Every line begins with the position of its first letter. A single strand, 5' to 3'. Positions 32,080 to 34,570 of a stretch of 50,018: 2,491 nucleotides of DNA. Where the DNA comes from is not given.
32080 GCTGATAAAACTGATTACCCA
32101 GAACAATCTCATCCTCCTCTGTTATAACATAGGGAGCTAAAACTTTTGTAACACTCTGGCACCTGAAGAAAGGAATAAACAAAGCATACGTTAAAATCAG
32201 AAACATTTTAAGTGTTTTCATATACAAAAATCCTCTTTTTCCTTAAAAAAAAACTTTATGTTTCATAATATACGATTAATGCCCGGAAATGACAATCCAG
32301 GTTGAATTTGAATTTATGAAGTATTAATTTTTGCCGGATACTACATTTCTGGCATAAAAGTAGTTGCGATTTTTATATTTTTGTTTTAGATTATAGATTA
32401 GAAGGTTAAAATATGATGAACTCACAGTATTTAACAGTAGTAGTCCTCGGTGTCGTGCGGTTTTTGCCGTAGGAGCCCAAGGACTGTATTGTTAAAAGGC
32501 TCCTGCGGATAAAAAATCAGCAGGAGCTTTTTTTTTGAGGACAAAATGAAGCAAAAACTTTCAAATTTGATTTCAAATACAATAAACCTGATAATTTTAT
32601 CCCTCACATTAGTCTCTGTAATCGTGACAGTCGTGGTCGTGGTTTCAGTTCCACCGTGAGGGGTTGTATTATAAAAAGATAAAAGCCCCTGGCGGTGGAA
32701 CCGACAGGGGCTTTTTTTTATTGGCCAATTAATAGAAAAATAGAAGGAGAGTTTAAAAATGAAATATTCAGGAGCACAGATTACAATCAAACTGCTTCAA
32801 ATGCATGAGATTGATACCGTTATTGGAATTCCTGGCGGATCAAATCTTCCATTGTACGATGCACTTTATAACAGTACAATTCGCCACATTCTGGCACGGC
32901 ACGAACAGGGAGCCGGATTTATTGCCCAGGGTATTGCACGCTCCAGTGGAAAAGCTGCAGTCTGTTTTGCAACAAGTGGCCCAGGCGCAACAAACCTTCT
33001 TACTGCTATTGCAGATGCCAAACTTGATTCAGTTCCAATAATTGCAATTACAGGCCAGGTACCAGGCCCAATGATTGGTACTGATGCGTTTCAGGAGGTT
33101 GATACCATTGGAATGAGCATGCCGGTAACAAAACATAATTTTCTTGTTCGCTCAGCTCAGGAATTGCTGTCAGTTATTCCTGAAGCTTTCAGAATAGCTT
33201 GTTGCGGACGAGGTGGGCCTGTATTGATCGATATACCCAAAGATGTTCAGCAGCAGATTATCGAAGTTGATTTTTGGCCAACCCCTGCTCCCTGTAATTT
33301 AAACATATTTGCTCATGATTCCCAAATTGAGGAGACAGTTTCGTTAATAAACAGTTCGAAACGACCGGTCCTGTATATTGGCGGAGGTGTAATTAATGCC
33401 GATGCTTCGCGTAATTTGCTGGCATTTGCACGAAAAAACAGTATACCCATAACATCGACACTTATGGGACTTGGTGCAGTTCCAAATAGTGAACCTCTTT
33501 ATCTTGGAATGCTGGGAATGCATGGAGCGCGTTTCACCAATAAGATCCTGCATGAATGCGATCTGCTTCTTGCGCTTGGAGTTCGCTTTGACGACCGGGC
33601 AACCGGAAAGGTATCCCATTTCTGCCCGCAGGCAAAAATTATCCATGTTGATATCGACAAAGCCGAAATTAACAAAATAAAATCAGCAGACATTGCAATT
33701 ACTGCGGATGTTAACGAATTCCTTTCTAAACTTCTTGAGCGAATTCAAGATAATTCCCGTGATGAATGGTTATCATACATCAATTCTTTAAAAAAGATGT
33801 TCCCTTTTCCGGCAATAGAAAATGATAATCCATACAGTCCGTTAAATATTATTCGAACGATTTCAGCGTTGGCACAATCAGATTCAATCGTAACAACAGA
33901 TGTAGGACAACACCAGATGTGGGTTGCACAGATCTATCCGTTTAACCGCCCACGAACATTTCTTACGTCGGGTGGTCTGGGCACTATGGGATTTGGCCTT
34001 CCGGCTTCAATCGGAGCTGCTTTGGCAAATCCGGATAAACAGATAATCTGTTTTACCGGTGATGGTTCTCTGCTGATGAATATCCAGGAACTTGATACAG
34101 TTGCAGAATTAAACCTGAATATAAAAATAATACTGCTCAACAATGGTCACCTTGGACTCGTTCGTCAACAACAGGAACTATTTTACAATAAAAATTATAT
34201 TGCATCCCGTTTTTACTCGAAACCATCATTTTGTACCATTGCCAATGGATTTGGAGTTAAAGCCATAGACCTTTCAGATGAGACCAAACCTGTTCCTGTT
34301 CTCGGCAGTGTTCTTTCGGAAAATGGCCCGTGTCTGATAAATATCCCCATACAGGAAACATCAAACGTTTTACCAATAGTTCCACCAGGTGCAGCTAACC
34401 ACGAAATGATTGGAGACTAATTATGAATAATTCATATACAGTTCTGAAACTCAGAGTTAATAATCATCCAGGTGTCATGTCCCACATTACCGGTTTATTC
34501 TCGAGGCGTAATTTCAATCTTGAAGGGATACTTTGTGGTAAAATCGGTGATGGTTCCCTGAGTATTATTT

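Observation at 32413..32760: Two tandem leader-peptide transcription attenuators upstream of ilvBN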

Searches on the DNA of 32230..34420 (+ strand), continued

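Call 80: search_dna_similar(query=L105:2240-2440:+, collection=ecoli_genomes, mode=near, max_rows=3)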
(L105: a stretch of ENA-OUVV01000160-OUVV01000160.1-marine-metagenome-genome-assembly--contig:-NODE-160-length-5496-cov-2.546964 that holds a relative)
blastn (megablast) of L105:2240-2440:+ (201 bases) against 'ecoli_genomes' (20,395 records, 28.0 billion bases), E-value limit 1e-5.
Records with a match: 5419; places in all: 5420; records where one place covers at least 80% of the query: 5419.
Genomes with a match: 5419 of 5426; with a place that covers at least 80% of the query: 5419. Places per genome that has any: lowest 1, median 1, highest 2. On chromosomes: 5420 places; on plasmids: 0.
Best place of each record, by identity: >=99% 5180; 95-99% 239.
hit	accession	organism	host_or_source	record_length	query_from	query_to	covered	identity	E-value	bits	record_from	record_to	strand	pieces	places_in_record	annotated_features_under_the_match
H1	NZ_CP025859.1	Escherichia coli strain 504239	Homo sapiens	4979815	1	201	100%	100.0%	4e-100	372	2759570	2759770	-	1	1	ivbL: ilvB operon leader peptide IvbL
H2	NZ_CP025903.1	Escherichia coli strain 300709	Homo sapiens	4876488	1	201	100%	100.0%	4e-100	372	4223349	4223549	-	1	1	ivbL: ilvB operon leader peptide IvbL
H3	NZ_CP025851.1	Escherichia coli strain 510016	Homo sapiens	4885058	1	201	100%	100.0%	4e-100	372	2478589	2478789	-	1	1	ivbL: ilvB operon leader peptide IvbL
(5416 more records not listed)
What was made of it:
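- That region is annotated ivbL in 5,419 E. coli genomes (call 80).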
